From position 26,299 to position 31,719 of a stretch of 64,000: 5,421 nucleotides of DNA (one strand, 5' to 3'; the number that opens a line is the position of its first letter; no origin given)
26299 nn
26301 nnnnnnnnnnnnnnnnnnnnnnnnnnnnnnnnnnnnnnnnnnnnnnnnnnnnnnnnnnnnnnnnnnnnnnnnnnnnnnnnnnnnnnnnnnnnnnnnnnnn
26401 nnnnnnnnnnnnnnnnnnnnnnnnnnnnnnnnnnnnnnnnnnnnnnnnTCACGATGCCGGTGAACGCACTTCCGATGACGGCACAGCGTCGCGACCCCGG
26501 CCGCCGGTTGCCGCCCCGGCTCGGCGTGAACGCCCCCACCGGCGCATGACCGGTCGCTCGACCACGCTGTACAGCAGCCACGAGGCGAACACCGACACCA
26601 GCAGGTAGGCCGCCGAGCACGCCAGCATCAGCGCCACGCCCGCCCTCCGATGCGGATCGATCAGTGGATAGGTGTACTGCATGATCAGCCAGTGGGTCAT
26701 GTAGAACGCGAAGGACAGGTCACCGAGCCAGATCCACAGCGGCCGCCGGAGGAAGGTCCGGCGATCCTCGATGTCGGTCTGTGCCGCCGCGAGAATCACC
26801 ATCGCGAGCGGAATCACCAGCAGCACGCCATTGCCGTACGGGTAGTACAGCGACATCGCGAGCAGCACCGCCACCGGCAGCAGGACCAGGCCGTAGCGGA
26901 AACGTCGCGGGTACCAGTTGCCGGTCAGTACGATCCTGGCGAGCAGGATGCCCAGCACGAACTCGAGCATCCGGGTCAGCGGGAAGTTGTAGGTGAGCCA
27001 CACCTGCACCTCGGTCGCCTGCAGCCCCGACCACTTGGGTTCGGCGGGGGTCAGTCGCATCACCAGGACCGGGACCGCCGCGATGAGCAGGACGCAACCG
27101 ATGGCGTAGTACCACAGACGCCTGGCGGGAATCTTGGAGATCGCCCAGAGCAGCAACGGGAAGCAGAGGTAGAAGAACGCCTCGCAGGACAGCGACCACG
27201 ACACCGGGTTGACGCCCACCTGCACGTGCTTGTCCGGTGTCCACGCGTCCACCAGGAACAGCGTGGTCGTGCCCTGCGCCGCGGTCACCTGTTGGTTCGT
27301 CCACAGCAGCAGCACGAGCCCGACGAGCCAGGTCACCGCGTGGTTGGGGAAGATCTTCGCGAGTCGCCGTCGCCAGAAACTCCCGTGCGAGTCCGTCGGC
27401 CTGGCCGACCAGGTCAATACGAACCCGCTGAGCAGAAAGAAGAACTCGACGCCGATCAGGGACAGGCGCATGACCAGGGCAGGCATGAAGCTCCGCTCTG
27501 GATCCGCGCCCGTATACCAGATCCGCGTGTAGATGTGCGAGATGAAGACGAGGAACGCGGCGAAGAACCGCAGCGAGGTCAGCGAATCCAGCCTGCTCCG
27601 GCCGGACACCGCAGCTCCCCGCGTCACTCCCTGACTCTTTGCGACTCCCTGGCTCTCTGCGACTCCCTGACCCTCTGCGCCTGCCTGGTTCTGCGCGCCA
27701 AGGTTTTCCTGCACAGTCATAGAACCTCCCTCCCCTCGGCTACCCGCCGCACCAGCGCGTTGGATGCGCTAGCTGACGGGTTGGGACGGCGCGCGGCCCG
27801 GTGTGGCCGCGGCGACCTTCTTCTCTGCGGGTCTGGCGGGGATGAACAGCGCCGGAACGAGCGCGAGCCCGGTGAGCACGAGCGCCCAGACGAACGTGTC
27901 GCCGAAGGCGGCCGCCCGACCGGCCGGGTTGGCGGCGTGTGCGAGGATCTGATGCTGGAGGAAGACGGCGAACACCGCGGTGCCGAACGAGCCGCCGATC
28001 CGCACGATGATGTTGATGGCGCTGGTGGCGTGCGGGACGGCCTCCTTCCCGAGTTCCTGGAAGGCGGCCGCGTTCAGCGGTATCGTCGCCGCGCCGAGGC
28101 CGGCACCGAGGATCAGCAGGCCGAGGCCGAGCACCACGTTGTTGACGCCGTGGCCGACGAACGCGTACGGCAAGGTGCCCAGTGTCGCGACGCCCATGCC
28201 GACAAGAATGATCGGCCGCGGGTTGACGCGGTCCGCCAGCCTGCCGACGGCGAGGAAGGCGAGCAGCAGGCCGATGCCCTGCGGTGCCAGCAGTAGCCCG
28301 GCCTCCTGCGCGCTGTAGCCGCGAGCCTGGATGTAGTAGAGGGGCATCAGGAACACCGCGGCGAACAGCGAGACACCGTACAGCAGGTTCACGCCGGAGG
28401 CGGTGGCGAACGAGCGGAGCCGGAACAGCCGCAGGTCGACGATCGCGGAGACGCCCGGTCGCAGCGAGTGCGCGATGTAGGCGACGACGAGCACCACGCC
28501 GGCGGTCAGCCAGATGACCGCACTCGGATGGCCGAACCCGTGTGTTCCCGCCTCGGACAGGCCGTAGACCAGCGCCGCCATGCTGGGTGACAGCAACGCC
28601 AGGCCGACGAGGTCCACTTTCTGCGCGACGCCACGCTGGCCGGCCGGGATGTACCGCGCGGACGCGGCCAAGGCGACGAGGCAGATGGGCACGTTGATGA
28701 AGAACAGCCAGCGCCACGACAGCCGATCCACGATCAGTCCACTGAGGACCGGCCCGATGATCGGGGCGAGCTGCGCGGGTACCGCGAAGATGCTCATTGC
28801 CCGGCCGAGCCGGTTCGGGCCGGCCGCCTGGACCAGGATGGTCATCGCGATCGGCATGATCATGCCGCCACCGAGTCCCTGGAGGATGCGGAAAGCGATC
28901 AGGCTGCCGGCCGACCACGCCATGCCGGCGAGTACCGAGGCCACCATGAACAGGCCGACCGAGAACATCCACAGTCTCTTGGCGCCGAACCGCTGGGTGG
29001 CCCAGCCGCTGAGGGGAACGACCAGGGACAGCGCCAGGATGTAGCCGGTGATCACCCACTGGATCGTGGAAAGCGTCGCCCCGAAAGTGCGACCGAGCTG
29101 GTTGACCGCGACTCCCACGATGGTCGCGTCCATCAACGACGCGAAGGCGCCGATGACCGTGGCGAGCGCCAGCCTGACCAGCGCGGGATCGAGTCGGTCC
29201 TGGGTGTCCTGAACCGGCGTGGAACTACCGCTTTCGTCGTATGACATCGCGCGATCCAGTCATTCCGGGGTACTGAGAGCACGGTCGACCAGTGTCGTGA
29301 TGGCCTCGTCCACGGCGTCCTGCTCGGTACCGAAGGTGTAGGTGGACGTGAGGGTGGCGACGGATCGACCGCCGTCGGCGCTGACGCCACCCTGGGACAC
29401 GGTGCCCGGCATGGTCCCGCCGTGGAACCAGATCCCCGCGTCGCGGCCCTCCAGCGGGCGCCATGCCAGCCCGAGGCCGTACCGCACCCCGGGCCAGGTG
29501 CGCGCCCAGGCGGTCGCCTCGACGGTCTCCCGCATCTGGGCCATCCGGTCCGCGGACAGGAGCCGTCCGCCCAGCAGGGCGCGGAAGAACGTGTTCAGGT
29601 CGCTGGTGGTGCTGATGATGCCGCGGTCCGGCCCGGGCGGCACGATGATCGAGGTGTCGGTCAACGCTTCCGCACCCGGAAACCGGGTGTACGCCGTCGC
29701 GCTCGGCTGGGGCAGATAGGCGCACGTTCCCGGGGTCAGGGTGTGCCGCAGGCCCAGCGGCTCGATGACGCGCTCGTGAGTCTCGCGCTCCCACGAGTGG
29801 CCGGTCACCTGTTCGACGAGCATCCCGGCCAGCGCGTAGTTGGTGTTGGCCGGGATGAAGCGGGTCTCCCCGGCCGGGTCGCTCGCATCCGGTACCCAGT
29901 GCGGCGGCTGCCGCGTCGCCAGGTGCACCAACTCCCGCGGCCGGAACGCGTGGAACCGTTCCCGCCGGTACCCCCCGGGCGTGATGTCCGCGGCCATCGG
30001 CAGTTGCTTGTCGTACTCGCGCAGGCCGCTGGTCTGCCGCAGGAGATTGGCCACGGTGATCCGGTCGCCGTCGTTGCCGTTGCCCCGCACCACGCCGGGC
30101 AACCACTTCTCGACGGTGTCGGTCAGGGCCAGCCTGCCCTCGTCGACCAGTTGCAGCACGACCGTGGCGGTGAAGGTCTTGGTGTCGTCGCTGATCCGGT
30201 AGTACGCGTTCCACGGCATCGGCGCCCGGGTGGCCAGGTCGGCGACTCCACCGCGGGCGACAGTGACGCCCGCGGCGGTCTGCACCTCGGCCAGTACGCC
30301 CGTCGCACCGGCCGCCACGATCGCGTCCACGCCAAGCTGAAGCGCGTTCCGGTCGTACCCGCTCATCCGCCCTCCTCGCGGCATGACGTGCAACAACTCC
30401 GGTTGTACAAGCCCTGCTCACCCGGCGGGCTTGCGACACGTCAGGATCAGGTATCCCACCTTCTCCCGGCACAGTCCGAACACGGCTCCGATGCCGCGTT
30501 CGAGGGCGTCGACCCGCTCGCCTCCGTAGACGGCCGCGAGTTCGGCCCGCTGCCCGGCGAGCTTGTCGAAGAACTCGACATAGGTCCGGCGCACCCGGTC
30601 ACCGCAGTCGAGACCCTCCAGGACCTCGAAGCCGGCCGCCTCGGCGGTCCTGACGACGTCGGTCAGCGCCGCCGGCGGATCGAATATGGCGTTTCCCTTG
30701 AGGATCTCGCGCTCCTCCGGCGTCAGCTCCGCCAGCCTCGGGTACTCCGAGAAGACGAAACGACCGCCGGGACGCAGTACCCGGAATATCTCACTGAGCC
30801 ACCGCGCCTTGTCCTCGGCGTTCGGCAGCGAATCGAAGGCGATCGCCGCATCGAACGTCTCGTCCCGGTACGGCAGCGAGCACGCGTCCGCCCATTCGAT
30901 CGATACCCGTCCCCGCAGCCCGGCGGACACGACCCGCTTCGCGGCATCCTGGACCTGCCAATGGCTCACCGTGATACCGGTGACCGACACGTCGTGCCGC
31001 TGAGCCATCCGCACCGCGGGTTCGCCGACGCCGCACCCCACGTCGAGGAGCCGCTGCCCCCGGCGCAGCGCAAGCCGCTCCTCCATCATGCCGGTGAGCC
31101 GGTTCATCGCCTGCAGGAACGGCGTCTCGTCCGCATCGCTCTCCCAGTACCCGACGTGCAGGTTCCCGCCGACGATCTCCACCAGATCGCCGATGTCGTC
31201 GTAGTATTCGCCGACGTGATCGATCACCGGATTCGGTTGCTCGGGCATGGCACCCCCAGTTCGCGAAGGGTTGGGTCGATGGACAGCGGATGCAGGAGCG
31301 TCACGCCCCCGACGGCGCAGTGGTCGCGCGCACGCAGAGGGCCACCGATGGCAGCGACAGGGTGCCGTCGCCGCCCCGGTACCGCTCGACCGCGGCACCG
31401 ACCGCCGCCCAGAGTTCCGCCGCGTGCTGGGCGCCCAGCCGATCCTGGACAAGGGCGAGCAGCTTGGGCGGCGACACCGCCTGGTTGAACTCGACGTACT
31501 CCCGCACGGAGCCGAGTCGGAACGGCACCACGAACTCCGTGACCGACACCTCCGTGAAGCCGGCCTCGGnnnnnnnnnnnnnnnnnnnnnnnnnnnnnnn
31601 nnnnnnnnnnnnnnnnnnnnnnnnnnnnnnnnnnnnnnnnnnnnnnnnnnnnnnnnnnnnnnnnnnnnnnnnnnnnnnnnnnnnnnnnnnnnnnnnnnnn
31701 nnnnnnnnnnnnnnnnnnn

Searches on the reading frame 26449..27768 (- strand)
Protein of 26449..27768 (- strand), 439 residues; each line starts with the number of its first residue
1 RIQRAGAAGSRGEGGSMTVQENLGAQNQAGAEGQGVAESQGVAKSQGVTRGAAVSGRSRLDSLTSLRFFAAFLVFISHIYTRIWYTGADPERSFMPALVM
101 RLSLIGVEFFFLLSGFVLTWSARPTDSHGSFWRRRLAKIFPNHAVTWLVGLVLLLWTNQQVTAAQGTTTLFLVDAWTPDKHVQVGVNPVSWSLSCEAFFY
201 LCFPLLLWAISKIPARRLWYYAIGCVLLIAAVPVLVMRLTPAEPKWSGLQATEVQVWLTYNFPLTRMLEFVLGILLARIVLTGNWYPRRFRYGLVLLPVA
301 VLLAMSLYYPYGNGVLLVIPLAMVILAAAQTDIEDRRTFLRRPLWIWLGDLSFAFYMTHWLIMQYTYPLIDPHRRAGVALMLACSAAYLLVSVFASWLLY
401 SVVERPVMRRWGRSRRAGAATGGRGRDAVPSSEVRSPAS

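Call 19: search_protein_families(library=pfam, proteins=[window:26449-27768:-], max_evalue=0.001)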
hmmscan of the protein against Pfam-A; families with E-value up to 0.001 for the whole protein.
window:26449-27768:- (439 aa): 1 family
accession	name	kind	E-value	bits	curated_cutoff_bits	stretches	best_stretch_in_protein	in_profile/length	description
PF01757.29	Acyl_transf_3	-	8.7e-30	104.3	31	1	62-400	3-325/326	Acyltransferase domain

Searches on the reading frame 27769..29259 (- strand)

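Call 19: search_protein_families(library=pfam, proteins=[window:27769-29259:-], max_evalue=0.001)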
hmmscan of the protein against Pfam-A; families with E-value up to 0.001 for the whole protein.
window:27769-29259:- (496 aa): 1 family
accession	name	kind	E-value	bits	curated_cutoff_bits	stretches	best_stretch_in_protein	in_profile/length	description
PF07690.21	MFS_1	-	1.7e-56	192.1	33.4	1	35-427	2-347/347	Major Facilitator Superfamily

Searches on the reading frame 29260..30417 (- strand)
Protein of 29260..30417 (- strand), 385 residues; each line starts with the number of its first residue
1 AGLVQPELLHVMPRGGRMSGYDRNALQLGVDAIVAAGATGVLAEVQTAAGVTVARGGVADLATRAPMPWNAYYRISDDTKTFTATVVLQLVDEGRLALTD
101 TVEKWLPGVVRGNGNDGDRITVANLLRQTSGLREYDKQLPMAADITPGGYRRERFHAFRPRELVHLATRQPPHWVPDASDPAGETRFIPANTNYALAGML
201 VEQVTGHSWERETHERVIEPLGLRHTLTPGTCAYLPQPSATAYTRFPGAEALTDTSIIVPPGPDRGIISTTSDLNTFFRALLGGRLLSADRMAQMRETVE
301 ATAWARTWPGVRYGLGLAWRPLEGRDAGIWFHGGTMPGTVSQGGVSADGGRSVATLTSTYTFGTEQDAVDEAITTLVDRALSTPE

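Call 19: search_protein_families(library=pfam, proteins=[window:29260-30417:-], max_evalue=0.001)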
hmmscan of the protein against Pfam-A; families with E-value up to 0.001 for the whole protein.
window:29260-30417:- (385 aa): 1 family
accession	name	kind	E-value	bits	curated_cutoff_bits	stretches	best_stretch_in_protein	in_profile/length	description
PF00144.29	Beta-lactamase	-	1.1e-47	163.2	27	1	37-364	13-315/329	Beta-lactamase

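Call 98: search_protein_families(library=ncbifam, proteins=[window:29260-30417:-], max_evalue=0.001)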
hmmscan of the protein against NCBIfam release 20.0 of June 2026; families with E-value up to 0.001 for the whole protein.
window:29260-30417:- (385 aa): 30 families (the best 25 are shown)
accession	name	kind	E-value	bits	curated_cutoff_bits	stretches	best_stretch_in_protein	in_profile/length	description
NF009622.0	PRK13128.1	equivalog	2.5e-11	42.8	443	1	18-355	1-310/518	D-aminopeptidase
NF050810.1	blaCHC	exception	2.3e-10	39.8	780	1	36-162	42-160/387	CHC family extended-spectrum class C beta-lactamase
NF052559.1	MthAcHydAcmB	equivalog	6.4e-10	38.3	550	1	37-109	23-96/391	methyl acetate hydrolase AcmB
NF002968.0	PRK03642.1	equivalog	8.4e-10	38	385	1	50-227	75-241/432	penicillin binding protein PBP4B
NF007943.0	PRK10662.1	equivalog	7.8e-09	34.6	266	1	37-290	49-279/380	D-alanyl-D-alanine-carboxypeptidase/endopeptidase AmpH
NF033569.1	blaLHK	exception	2.5e-07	29.9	850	1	47-282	63-268/390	LHK family class C beta-lactamase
NF041663.1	ampC_Sliq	exception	4.5e-07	29.1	860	1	55-133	58-133/378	cephalosporin-hydrolyzing class C beta-lactamase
NF033085.1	bla_class_C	equivalog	5.1e-07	28.8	415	1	49-131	32-111/356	class C beta-lactamase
NF045671.1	blaPNC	exception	5.6e-07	28.7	750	1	52-131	76-152/401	PNC family class C beta-lactamase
NF033700.1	blaCMA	exception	2.6e-06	26.7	887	1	52-132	53-130/375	CMA family class C beta-lactamase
NF033698.1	blaCSA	exception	5.6e-06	25.5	884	1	52-132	53-130/375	CSA family class C beta-lactamase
NF038089.1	blaYRC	exception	6.5e-06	25.3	870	1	56-227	63-208/381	YRC family class C beta-lactamase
NF038238.1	blaBUT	exception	8.3e-06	25.1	850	0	56-131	65-137/383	BUT family class C beta-lactamase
NF000423.2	blaSRT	exception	1.1e-05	24.8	860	1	44-134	47-134/378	SRT/SST family class C beta-lactamase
NF053709.1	blaAKO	exception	1.4e-05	24.2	875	1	57-227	64-208/381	AKO family class C beta-lactamase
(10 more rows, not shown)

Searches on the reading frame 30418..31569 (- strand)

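Call 19: search_protein_families(library=pfam, proteins=[window:30418-31569:-], max_evalue=0.001)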
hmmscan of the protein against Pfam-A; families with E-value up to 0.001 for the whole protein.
window:30418-31569:- (383 aa): 11 families
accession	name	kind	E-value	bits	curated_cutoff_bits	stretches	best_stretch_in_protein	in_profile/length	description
PF08241.18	Methyltransf_11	-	3.8e-20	72.8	21.2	1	175-273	1-95/95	Methyltransferase domain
PF13649.12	Methyltransf_25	-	1.3e-18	68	27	1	175-269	2-97/97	Methyltransferase domain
PF13847.12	Methyltransf_31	-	2.8e-17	63.2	27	1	169-283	2-119/145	Methyltransferase domain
PF02353.26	CMAS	-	1.2e-16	61.3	27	1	151-350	43-246/273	Mycolic acid cyclopropane synthetase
PF01209.24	Ubie_methyltran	-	1.2e-13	51.4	20.1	1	162-278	39-156/233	ubiE/COQ5 methyltransferase family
PF13489.12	Methyltransf_23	-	5.4e-12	46.2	27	1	165-277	15-120/164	Methyltransferase domain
PF08242.18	Methyltransf_12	-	9.9e-12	45.9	30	1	175-271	1-98/98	Methyltransferase domain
PF03141.22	Methyltransf_29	-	5.7e-06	25.6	23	1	156-280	103-224/506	Putative S-adenosyl-L-methionine-dependent methyltransferase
PF07021.18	MetW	-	9.8e-05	22.5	21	1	168-265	11-102/193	Methionine biosynthesis protein MetW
PF01135.25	PCMT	-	0.00024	21.4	20.3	1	158-229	61-133/210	Protein-L-isoaspartate(D-aspartate) O-methyltransferase (PCMT)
PF20922.3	Anamorsin_N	-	0.00076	19.7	27.1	0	204-276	15-90/163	Anamorsin, N-terminal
